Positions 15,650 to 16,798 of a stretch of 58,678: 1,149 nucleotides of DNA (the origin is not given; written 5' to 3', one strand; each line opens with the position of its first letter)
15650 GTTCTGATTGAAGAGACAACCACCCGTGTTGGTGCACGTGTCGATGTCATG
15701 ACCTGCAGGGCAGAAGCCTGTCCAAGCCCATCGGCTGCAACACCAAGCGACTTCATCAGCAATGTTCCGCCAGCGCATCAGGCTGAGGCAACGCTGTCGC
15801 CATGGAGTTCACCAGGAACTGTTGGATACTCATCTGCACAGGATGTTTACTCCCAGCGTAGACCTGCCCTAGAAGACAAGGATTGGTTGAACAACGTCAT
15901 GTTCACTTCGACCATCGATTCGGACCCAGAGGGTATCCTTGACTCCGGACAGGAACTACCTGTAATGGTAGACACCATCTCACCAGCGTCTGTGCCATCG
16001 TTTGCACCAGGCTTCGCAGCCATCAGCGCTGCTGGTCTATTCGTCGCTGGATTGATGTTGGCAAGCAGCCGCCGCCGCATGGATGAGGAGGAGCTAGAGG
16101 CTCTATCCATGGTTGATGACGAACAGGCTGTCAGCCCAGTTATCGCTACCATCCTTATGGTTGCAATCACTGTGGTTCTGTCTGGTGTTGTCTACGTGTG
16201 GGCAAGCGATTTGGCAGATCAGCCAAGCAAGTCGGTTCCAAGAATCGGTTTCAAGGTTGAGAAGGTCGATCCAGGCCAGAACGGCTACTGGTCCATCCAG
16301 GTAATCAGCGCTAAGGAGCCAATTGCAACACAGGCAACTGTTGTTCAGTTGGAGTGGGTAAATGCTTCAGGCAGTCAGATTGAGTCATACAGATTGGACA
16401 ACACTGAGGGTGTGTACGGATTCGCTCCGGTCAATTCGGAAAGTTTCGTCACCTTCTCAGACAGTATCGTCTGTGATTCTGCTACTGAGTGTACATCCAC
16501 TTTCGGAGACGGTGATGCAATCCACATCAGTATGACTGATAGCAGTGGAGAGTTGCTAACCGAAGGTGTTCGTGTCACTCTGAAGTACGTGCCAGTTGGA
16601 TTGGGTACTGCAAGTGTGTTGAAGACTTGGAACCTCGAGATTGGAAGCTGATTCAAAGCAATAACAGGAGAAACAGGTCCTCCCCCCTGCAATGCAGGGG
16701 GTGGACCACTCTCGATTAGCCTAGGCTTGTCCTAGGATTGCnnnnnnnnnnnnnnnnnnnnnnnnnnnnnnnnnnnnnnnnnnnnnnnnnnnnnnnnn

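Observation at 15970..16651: PGF-CTERM-like sorting signal that is not C-terminal: the giant adhesin reads straight into a complete archaeal type-IV-pilin-like module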

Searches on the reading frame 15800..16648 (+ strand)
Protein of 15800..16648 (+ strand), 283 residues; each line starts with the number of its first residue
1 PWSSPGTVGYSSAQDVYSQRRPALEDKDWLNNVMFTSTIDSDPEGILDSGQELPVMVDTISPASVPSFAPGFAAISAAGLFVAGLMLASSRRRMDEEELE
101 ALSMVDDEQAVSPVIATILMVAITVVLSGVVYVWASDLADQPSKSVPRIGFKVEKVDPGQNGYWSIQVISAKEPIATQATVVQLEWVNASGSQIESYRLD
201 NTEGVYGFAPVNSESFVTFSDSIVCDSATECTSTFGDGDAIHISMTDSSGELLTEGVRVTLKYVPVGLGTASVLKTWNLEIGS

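Call 5: search_protein_families(library=pfam, proteins=[window:15800-16648:+], max_evalue=1)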
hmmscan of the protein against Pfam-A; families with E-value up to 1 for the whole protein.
window:15800-16648:+ (283 aa): 2 families
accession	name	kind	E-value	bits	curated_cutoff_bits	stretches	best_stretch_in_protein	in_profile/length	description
PF07790.16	Pilin_N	-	1.3e-09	39.2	25.2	1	109-160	1-51/78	Archaeal Type IV pilin, N-terminal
PF11992.13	TgpA_N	-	0.015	14.8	30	1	60-161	114-211/333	TgpA N-terminal domain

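Call 6: search_protein_families(library=ncbifam, proteins=[window:15800-16648:+], max_evalue=1)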
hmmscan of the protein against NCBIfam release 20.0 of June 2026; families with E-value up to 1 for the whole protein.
window:15800-16648:+ (283 aa): 2 families
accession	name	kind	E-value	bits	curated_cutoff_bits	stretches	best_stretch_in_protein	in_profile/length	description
TIGR02537.2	arch_flag_Nterm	domain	4.4e-12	45.3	20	1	107-138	1-32/33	archaellin/type IV pilin N-terminal domain-containing protein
NF046073.1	UpsA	equivalog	4.9e-06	26.7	130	1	109-139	2-32/136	pilin subunit UpsA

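Call 11: find_homologous_proteins(query=window:15800-16648:+, max_evalue=0.001)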
Query window:15800-16648:+ (283 aa): 1617 proteins with E <= 0.001 among 5218 candidates; the best 120 are listed.
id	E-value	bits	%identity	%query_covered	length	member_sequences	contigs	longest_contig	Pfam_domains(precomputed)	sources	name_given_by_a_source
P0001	2.1e-149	514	84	99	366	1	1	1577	PF07790.17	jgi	jgi:flagellin-like protein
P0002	1.3e-127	443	84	88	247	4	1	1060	PF07790.17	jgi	jgi:flagellin-like protein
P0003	1.9e-97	344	80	71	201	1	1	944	PF07790.17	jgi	-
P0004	8.6e-61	224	45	98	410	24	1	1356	PF07790.17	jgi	jgi:flagellin-like protein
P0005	1.6e-60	223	51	92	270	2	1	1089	PF07790.17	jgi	jgi:flagellin-like protein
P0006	5.4e-60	221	47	98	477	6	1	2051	PF07790.17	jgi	jgi:flagellin-like protein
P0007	9.9e-60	220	44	98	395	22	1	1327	PF07790.17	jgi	jgi:flagellin-like protein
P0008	1.8e-59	219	45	98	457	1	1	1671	PF07790.17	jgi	jgi:flagellin-like protein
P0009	2.4e-59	219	46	98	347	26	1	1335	PF07790.17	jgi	jgi:flagellin-like protein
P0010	9.2e-59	217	49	98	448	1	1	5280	PF07790.17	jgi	jgi:flagellin-like protein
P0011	1.8e-58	216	45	98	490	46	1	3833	PF07790.17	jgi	-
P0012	2.1e-58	216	45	98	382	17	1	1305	PF07790.17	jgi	jgi:flagellin-like protein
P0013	4.2e-58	215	46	99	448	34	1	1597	PF07790.17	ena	-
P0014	8.7e-58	214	47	98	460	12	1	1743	PF07790.17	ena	-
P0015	9.2e-58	214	46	98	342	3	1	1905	PF07790.17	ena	-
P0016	1.1e-57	213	48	98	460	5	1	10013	PF07790.17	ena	-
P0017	6.0e-57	211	47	98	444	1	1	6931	PF07790.17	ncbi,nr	ncbi:MAG: type IV pilin [Candidatus Poseidoniales archaeon]|nr:MAG: type IV pilin [Candidatus Poseid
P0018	8.0e-57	211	46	98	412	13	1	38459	PF07790.17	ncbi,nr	ncbi:MAG: hypothetical protein CM15mP71_4550 [Candidatus Poseidoniales archaeon]|nr:MAG: hypothetica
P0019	8.7e-57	211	44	98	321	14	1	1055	PF07790.17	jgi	jgi:flagellin-like protein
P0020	1.3e-56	210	46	98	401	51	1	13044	PF07790.17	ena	-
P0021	2.3e-56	209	47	98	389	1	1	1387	PF07790.17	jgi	jgi:flagellin-like protein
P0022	6.2e-56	208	45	98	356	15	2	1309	PF07790.17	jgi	jgi:flagellin-like protein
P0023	2.6e-55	206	44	98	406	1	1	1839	PF07790.17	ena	-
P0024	2.9e-54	202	51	81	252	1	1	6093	PF07790.17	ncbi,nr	ncbi:MAG: hypothetical protein CL992_02655 [Euryarchaeota archaeon]|nr:hypothetical protein [Euryarc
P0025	1.1e-53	200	48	90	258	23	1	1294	PF07790.17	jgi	jgi:flagellin-like protein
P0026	1.5e-53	200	50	82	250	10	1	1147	PF07790.17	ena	-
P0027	1.5e-53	200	43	98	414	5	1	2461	PF07790.17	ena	-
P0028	3.4e-53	199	43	98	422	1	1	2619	PF07790.17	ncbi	-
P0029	3.4e-53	199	45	97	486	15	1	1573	PF07790.17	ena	-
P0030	4.4e-53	198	49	80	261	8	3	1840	PF07790.17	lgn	-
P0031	5.7e-53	198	45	98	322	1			PF07790.17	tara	tara:strand:- start:133 stop:1101 length:969 start_codon:yes stop_codon:yes gene_type:complete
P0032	1.0e-52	197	45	90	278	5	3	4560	PF07790.17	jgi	jgi:flagellin-like protein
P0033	1.5e-52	197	44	98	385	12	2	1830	PF07790.17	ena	-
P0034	1.7e-52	196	48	83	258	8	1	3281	PF07790.17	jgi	jgi:flagellin-like protein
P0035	3.3e-52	195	43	98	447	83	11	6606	PF07790.17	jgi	jgi:flagellin-like protein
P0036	5.0e-52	195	50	81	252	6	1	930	PF07790.17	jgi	-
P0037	5.8e-52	195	45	93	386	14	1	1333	PF07790.17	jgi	jgi:flagellin-like protein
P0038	6.4e-52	195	49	82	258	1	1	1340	PF07790.17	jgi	jgi:flagellin-like protein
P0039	6.7e-52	194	42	98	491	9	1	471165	PF07790.17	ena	-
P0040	7.4e-52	194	46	98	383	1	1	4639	PF07790.17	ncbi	-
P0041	9.4e-52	194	49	81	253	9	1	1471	PF07790.17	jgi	jgi:flagellin-like protein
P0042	1.3e-51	194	45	98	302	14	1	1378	PF07790.17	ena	-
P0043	2.4e-51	193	42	98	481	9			PF07790.17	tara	tara:strand:+ start:42 stop:1487 length:1446 start_codon:yes stop_codon:yes gene_type:complete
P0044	5.9e-51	191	50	76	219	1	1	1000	PF07790.17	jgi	jgi:flagellin-like protein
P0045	7.0e-51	191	41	98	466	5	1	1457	PF07790.17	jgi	jgi:flagellin-like protein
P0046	8.4e-51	191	44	98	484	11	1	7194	PF07790.17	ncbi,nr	ncbi:MAG: type IV pilin [Candidatus Poseidoniaceae archaeon]|nr:type IV pilin [Candidatus Poseidonia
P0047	9.4e-51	191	49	81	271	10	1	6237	PF07790.17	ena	-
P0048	2.7e-50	189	44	92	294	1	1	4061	PF07790.17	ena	-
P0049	2.9e-50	189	43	98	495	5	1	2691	PF07790.17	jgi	jgi:flagellin-like protein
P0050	3.9e-50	189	47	83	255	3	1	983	PF07790.17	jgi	jgi:flagellin-like protein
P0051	1.9e-49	186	45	92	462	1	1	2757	PF07790.17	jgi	jgi:flagellin-like protein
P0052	6.2e-49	185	48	78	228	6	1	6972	PF07790.17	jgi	jgi:flagellin-like protein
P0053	7.5e-49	184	44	99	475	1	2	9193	PF07790.17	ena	-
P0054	1.0e-48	184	46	80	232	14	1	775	PF07790.17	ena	-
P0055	1.5e-48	184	43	91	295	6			PF07790.17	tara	tara:strand:- start:65 stop:952 length:888 start_codon:yes stop_codon:yes gene_type:complete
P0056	1.5e-48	184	45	92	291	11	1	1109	PF07790.17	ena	-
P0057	2.4e-48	183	46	92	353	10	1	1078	PF07790.17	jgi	jgi:flagellin-like protein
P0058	7.7e-48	181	47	81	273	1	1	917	PF07790.17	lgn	-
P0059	1.7e-47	180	46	87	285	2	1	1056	PF07790.17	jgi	-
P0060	2.7e-47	179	43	92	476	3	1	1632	PF07790.17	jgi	-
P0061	3.7e-47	179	50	78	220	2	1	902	PF07790.17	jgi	jgi:flagellin-like protein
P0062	4.2e-47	179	47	77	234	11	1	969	PF07790.17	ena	-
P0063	1.1e-46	177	42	98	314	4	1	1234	PF07790.17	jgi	jgi:flagellin-like protein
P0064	2.8e-46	176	46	80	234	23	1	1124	PF07790.17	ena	-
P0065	4.0e-46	176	46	78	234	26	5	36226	PF07790.17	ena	-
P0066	4.1e-46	176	44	87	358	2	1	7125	PF07790.17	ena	-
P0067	4.2e-46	175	52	72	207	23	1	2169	PF07790.17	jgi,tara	jgi:flagellin-like protein|tara:strand:- start:112 stop:735 length:624 start_codon:yes stop_codon:ye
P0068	1.0e-45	174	50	76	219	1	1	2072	PF07790.17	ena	-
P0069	3.1e-45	173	42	91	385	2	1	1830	PF07790.17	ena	-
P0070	5.3e-45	172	47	76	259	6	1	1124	PF07790.17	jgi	jgi:flagellin-like protein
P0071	1.0e-44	171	49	72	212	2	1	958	PF07790.17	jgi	jgi:flagellin-like protein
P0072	1.1e-44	171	44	92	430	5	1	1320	PF07790.17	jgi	jgi:flagellin-like protein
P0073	2.9e-44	169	48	72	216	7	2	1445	PF07790.17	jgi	jgi:flagellin-like protein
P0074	5.0e-44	169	48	77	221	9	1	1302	PF07790.17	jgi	jgi:flagellin-like protein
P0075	1.2e-43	167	46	77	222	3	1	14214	PF07790.17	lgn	-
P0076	3.1e-43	166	45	80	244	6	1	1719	PF07790.17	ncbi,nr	ncbi:MAG TPA: type IV pilin, partial [Candidatus Thalassarchaeaceae archaeon]|nr:type IV pilin [Cand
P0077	2.2e-42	163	46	75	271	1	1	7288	PF07790.17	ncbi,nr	ncbi:MAG: type IV pilin, partial [Candidatus Thermoplasmatota archaeon]|nr:type IV pilin [Candidatus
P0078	3.2e-42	163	50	69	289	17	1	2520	PF07790.17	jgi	jgi:flagellin-like protein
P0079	9.2e-42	161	47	60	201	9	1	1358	PF07790.17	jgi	jgi:flagellin-like protein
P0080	1.5e-41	161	46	72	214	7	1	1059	PF07790.17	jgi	jgi:flagellin-like protein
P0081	6.1e-41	159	48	72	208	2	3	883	PF07790.17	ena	-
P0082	7.9e-41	158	45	72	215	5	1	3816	PF07790.17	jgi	jgi:flagellin-like protein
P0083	8.4e-41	158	49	72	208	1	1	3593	PF07790.17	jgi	-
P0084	9.5e-41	158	49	67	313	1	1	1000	PF07790.17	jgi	jgi:flagellin-like protein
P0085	1.2e-40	158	52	65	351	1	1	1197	PF07790.17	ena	-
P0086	1.6e-40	157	47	70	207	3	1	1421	PF07790.17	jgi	jgi:flagellin-like protein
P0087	1.3e-39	154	46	70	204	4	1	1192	PF07790.17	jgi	jgi:flagellin-like protein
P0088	1.4e-39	154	46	72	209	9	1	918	PF07790.17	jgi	jgi:flagellin-like protein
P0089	2.0e-39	154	49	72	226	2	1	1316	PF07790.17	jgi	jgi:flagellin-like protein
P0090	2.4e-39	153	45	72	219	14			PF07790.17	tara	tara:strand:- start:688 stop:1347 length:660 start_codon:yes stop_codon:yes gene_type:complete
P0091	3.1e-39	153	48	70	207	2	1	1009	PF07790.17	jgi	jgi:flagellin-like protein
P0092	1.4e-37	148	49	63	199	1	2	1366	PF07790.17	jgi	jgi:flagellin-like protein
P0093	2.9e-37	146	48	62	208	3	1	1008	PF07790.17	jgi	-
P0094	3.6e-37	146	49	61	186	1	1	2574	PF07790.17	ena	-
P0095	5.3e-37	146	49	71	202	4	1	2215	PF07790.17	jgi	jgi:flagellin-like protein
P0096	6.0e-37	145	48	62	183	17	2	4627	PF07790.17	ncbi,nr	ncbi:MAG: type IV pilin [Euryarchaeota archaeon]|nr:type IV pilin [Euryarchaeota archaeon] MBT561838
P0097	6.1e-37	145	46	63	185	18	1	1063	PF07790.17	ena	-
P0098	1.7e-36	144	49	62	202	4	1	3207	PF07790.17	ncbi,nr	ncbi:MAG: archaellin/type IV pilin N-terminal domain-containing protein, partial [Candidatus Thermop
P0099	2.7e-36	143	49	63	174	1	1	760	PF07790.17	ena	-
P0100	2.7e-36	143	45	70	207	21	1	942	PF07790.17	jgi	jgi:flagellin-like protein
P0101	2.8e-36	143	47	62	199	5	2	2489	PF07790.17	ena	-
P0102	3.3e-36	143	45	70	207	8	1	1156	PF07790.17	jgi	jgi:flagellin-like protein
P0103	5.2e-36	142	47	62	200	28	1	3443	PF07790.17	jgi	-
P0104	3.0e-35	140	47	69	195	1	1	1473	PF07790.17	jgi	jgi:flagellin-like protein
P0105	4.1e-35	139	48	60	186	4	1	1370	PF07790.17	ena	-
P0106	5.4e-35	139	48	60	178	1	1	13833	PF07790.17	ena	-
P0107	9.7e-35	138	48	64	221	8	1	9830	PF07790.17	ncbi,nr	ncbi:MAG: hypothetical protein CMA27_03610, partial [Euryarchaeota archaeon]|nr:hypothetical protein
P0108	1.1e-34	138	42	73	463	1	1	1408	PF07790.17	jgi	-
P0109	2.3e-34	137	49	61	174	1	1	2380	PF07790.17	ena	-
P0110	6.4e-34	136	48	60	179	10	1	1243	PF07790.17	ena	-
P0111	9.0e-34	135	49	62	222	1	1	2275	PF07790.17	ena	-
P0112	1.4e-33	134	44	62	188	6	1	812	PF07790.17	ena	-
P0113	1.7e-33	134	53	51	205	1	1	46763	PF07790.17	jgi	jgi:flagellin-like protein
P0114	1.9e-33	134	46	62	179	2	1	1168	PF07790.17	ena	-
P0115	3.7e-33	133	47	62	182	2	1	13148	PF07790.17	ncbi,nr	ncbi:MAG: hypothetical protein CMA30_01480 [Euryarchaeota archaeon]|nr:hypothetical protein [Euryarc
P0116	3.7e-33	133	54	49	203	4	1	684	PF07790.17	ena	-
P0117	8.3e-33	132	49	57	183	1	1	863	PF07790.17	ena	-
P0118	1.1e-32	131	48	61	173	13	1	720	PF07790.17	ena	-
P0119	1.1e-32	131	46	62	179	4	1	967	PF07790.17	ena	-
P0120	8.2e-32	129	48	60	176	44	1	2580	PF07790.17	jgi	jgi:flagellin-like protein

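Call 14: find_encoding_contigs(protein=P0039, flank=10000, max_places=3)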
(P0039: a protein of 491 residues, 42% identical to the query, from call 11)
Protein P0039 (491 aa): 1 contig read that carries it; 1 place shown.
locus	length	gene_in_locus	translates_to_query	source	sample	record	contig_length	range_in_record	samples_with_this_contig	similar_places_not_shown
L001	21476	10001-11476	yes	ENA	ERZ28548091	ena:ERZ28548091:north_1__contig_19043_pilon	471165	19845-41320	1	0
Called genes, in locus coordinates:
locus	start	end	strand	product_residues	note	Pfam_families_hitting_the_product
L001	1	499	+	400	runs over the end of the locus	-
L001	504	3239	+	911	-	-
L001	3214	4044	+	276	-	-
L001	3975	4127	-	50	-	-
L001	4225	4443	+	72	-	-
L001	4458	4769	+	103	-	-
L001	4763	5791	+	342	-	-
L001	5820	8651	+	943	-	-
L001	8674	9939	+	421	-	-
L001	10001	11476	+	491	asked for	PF07790:Pilin_N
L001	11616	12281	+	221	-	PF00702:Hydrolase, PF12710:HAD, PF13419:HAD_2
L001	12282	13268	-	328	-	PF00149:Metallophos, PF04042:DNA_pol_E_B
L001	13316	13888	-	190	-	-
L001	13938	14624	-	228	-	PF02464:CinA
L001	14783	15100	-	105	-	-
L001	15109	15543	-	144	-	PF03465:eRF1_3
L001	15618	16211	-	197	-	PF26356:Pelota_N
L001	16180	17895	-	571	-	PF01268:FTHFS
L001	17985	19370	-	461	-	PF01145:Band_7, PF15975:Flot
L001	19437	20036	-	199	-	-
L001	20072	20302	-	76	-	-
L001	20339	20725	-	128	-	-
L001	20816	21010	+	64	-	-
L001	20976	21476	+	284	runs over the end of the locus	-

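Call 15: find_encoding_contigs(protein=P0106, flank=10000, max_places=3)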
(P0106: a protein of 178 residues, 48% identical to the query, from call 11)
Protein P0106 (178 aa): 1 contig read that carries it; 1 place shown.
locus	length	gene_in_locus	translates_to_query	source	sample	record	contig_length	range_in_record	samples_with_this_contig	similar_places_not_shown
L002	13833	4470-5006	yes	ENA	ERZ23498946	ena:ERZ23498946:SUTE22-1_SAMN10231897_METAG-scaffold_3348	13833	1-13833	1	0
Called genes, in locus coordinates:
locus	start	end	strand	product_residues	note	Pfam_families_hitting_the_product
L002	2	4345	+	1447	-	?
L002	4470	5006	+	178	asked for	PF07790:Pilin_N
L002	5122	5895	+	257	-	PF00702:Hydrolase, PF12710:HAD, PF13419:HAD_2 (faint)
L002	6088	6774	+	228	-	PF02464:CinA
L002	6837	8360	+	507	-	PF00149:Metallophos, PF04042:DNA_pol_E_B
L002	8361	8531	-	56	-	-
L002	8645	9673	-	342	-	PF26356:Pelota_N, PF03465:eRF1_3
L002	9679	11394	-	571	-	PF01268:FTHFS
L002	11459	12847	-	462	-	PF01145:Band_7, PF15975:Flot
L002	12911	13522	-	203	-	-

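Call 19: find_related_loci(query=A1, collection=genome_contigs, flank=10000)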
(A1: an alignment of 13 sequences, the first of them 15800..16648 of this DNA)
Query A1 (283 aa) in genome_contigs; peptide patterns used: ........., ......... (x = any residue, [..] = any of these).
598 stretches matched a pattern (row limit reached: there are more); 533 encode a relative of the query (tblastn E <= 1e-3); the best 80 are kept; 80 distinct loci.
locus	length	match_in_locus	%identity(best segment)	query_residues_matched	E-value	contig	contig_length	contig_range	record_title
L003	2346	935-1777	97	1-281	0e+0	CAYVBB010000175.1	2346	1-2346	MAG TPA_asm: uncultured bacterium isolate SRP077602_co3_428 genome assembly, contig: NODE_116951_length_2346_cov_6.36316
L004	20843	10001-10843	96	1-281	0e+0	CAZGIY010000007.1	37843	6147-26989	MAG TPA_asm: uncultured Candidatus Poseidoniales archaeon isolate SRP077602_co4_765 genome assembly, contig: NODE_1634_l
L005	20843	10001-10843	77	2-281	1e-142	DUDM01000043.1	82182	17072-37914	MAG TPA_asm: Candidatus Poseidoniales archaeon isolate UWMA-0357 NODE_490_length_82182_cov_0.332517, whole genome shotgu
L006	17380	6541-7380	46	2-277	2e-67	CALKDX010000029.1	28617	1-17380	MAG: Candidatus Poseidoniaceae archaeon isolate S4_Bin_Bin_159_sub_1 genome assembly, contig: c_000000209025, whole geno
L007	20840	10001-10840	46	2-277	3e-67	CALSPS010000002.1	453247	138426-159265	MAG: Candidatus Poseidoniaceae archaeon isolate C_MB351 genome assembly, contig: contig_16463_C_MB351, whole genome shot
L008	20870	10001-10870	46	2-277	2e-67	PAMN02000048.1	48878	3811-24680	MAG: Methanobacteriota archaeon isolate SAT2971 156026, whole genome shotgun sequence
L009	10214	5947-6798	45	2-277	5e-67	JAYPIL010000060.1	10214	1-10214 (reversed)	MAG: Poseidonia sp. isolate 139577_S178_maxbin_bins.tsv.038 NODE_6728_length_10214_cov_8.871149, whole genome shotgun se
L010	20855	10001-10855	46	1-278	6e-67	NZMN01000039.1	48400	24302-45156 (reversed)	MAG: Methanobacteriota archaeon isolate IN1219 32722, whole genome shotgun sequence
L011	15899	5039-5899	45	2-277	1e-66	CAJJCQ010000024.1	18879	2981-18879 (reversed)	uncultured Candidatus Poseidoniales archaeon isolate FRAM18_bin097 genome assembly, contig: FRAM17_bin097-24, whole geno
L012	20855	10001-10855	45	1-278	1e-66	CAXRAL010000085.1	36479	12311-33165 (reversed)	MAG: Candidatus Poseidoniaceae archaeon isolate YZ09aB_8.77 genome assembly, contig: k141_246453, whole genome shotgun s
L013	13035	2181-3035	45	1-278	1e-66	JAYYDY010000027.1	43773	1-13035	MAG: Thermoplasmatota archaeon isolate XS_MAG49 XS_MAG49_0027, whole genome shotgun sequence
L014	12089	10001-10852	46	1-278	1e-66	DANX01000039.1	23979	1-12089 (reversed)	MAG TPA_asm: Euryarchaeota archaeon UBA561 UBA561_contig_80716, whole genome shotgun sequence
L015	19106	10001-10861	45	2-277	2e-66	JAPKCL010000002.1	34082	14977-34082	MAG: Candidatus Poseidoniaceae archaeon isolate ANT-63 NODE_303_length_34082_cov_5.202868, whole genome shotgun sequence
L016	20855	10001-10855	45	1-278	2e-66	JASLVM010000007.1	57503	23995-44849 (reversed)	MAG: Poseidonia sp. isolate ETNP17_MAG_14 NODE_7_length_57503_cov_12.837042, whole genome shotgun sequence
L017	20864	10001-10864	47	2-277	3e-66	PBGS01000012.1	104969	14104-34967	MAG: Methanobacteriota archaeon isolate SP3054 92713, whole genome shotgun sequence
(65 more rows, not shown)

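Call 34: predict_structure(alignment_id=A2)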
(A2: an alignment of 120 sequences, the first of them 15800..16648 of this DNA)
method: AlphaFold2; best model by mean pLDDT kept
length: 283 residues; sequences in the alignment: 120
mean_pLDDT: 73.2   pTM: 0.57
mean pLDDT of the five models: 73.2, 72.9, 72.0, 71.2, 70.9
residues with pLDDT >= 90: 86; 70-90: 73; 50-70: 76; < 50: 48
segments of 3 or more residues with pLDDT < 50: 1-10, 19-23, 25-43, 45-48, 64-67
pLDDT, mean of each block of 10 residues (from residue 1): 41 50 46 43 48 57 53 61 66 57 52 79 89 71 68 86 93 90 94 94 88 91 82 91 92 93 84 93 72
secondary structure, 60 per line:
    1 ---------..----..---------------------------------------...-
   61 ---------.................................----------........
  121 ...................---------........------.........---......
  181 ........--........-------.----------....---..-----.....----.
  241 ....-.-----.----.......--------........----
elements in order: E57-59 H70-102 H113-139 E149-156 E163-171 E180-188 E191-198 E217-220 E231-235 E240-244 E257-263 E272-279
